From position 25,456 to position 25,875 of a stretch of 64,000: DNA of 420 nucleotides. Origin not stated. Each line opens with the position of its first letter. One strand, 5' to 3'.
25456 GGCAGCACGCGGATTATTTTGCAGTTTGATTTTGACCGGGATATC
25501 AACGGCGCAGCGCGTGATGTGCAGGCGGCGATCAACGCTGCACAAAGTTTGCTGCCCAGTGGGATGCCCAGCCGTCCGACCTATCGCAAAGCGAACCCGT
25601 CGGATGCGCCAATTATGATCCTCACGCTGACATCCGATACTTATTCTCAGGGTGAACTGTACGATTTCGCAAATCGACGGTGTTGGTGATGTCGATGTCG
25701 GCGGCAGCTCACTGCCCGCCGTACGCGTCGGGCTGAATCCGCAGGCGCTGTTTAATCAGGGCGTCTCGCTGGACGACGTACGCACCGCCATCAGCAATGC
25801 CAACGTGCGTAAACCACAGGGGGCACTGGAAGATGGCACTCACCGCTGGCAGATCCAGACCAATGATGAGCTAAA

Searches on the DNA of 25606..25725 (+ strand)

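Call 29: search_dna_similar(query=window:25606-25725:+, collection=ecoli_genomes, mode=near, max_rows=12)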
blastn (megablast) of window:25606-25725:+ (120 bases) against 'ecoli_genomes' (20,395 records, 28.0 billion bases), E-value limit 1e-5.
Records with a match: 4453; places in all: 4455; records where one place covers at least 80% of the query: 1388.
Genomes with a match: 4452 of 5426; with a place that covers at least 80% of the query: 1388. Places per genome that has any: lowest 1, median 1, highest 2. On chromosomes: 4454 places; on plasmids: 1.
Best place of each record, by identity: >=99% 954; 95-99% 3487; 90-95% 12.
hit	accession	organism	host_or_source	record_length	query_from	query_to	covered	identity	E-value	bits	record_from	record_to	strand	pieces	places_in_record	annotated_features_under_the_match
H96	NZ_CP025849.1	Escherichia coli strain 600468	Homo sapiens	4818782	1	120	100%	100.0%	9e-25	242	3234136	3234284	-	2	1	mdtC: multidrug efflux RND transporter permease subunit MdtC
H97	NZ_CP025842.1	Escherichia coli strain 720632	Homo sapiens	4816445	1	120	100%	100.0%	9e-25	242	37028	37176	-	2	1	mdtC: multidrug efflux RND transporter permease subunit MdtC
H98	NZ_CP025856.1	Escherichia coli strain 504838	Homo sapiens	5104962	1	120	100%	100.0%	9e-25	242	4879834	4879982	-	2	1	mdtC: multidrug efflux RND transporter permease subunit MdtC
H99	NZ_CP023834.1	Escherichia coli strain 4/2-1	Homo sapiens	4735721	1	120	100%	100.0%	9e-25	242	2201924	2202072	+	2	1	mdtC: multidrug efflux RND transporter permease subunit MdtC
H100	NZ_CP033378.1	Escherichia coli strain L73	goose anus swab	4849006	1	120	100%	100.0%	9e-25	242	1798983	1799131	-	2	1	mdtC: multidrug efflux RND transporter permease subunit MdtC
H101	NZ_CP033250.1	Escherichia coli strain ECCHD184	chicken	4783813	1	120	100%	100.0%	9e-25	242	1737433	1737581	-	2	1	mdtC: multidrug efflux RND transporter permease subunit MdtC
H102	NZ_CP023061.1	Escherichia coli strain FORC_069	Homo sapiens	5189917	1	120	100%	100.0%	9e-25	242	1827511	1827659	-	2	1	mdtC: multidrug efflux RND transporter permease subunit MdtC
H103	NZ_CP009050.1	Escherichia coli NCCP15648 strain NCCP15648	stool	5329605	1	120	100%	100.0%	9e-25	242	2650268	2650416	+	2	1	mdtC: multidrug efflux RND transporter permease subunit MdtC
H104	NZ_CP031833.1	Escherichia coli strain 2452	Homo sapiens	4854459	1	120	100%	100.0%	9e-25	242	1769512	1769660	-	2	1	mdtC: multidrug efflux RND transporter permease subunit MdtC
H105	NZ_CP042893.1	Escherichia coli strain CFSAN061772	missing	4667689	1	120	100%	100.0%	9e-25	242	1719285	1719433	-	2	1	mdtC: multidrug efflux RND transporter permease subunit MdtC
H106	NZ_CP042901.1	Escherichia coli strain CFSAN061762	missing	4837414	1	120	100%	100.0%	9e-25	242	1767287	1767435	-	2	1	mdtC: multidrug efflux RND transporter permease subunit MdtC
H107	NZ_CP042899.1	Escherichia coli strain CFSAN061763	missing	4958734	1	120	100%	100.0%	9e-25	242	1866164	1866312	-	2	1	mdtC: multidrug efflux RND transporter permease subunit MdtC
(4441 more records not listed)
